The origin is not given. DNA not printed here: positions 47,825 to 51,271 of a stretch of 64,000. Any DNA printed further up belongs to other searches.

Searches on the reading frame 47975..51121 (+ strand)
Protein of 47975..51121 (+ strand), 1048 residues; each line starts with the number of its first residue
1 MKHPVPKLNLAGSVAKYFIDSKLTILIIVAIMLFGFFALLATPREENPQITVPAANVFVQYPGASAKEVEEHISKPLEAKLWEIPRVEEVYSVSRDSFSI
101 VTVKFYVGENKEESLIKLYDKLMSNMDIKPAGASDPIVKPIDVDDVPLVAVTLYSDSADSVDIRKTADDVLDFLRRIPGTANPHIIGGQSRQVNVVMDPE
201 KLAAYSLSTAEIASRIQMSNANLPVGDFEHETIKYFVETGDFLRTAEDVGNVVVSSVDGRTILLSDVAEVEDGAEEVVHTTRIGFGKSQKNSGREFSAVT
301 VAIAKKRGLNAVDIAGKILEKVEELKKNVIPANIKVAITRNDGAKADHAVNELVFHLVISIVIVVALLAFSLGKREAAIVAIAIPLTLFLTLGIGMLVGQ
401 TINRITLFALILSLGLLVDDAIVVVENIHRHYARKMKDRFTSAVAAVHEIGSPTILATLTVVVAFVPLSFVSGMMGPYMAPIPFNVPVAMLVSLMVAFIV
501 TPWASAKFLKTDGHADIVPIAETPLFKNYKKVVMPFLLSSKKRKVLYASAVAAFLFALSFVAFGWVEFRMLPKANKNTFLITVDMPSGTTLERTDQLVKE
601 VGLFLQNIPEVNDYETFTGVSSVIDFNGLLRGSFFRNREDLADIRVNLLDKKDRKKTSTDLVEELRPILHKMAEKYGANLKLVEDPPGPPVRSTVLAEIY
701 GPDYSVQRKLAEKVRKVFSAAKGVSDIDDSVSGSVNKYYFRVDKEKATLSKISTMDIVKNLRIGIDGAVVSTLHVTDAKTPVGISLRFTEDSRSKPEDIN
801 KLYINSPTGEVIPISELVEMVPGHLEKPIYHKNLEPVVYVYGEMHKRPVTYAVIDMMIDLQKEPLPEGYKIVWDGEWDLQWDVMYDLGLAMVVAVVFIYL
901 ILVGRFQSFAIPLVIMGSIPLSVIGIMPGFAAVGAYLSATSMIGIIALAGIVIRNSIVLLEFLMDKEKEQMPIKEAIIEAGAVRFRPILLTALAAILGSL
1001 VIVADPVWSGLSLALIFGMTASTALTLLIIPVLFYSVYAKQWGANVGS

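Call 96: search_protein_families(library=pfam, proteins=[window:47975-51121:+], max_evalue=0.00001)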
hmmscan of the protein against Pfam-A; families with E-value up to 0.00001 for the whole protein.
window:47975-51121:+ (1048 aa): 2 families
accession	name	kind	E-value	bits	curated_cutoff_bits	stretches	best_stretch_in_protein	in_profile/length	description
PF00873.25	ACR_tran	-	8.4e-185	616.8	28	1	15-1036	2-1019/1021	AcrB/AcrD/AcrF family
PF02355.23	SecD_SecF_C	-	5.6e-10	39.4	20.5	1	348-495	28-169/189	Protein export membrane protein SecD/SecF, C-terminal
